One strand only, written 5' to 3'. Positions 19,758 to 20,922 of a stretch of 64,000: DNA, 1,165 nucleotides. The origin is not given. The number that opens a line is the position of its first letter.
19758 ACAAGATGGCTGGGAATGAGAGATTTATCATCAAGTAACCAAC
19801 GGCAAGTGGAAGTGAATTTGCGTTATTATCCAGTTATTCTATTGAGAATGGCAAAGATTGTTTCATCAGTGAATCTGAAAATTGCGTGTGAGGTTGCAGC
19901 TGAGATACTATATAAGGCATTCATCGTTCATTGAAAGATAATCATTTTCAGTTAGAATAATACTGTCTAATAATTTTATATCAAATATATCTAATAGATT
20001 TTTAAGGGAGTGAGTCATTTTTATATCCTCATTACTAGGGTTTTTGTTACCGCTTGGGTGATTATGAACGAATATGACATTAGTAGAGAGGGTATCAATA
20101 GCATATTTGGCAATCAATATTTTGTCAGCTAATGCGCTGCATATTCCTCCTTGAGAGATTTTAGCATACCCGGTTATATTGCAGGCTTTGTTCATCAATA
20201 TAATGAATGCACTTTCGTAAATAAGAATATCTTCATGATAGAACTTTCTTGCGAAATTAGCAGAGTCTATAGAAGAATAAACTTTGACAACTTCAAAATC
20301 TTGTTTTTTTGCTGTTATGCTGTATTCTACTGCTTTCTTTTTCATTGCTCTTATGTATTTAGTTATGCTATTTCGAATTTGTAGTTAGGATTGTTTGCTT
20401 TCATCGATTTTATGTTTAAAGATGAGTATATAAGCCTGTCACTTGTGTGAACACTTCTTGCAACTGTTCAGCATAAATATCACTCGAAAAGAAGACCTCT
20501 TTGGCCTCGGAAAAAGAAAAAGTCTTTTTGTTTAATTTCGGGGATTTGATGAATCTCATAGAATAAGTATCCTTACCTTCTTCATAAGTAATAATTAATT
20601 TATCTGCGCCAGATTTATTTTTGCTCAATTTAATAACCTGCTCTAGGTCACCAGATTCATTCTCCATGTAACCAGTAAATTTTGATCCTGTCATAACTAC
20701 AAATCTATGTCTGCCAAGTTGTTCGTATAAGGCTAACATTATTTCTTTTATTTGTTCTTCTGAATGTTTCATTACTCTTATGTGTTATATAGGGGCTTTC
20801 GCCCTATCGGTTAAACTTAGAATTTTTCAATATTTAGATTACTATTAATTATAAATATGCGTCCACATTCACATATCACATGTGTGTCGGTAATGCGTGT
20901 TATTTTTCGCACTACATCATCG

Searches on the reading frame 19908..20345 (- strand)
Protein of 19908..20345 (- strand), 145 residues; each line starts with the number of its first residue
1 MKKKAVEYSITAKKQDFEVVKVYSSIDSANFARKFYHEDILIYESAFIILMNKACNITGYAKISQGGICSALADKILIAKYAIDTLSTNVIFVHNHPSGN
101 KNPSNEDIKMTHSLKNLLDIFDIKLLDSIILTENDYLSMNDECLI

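Call 70: search_protein_families(library=pfam, proteins=[window:19908-20345:-], max_evalue=0.1)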
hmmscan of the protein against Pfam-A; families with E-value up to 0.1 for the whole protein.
window:19908-20345:- (145 aa): 2 families
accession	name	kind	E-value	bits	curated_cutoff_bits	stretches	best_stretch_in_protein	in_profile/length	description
PF04002.20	RadC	-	8.4e-29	100.4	22.1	1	32-142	7-119/121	RadC-like JAB domain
PF14464.11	Prok-JAB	-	0.061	13.6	25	1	88-113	67-92/114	Prokaryotic homologs of the JAB domain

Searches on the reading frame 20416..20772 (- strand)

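Call 70: search_protein_families(library=pfam, proteins=[window:20416-20772:-], max_evalue=0.1)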
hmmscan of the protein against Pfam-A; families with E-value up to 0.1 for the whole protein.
window:20416-20772:- (118 aa): 1 family
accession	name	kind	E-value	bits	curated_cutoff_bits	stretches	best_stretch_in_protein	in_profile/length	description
PF20284.3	CTD8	-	0.024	15.3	27.6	1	80-116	26-62/127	C-terminal domain 8 of the ABC-three component (ABC-3C) systems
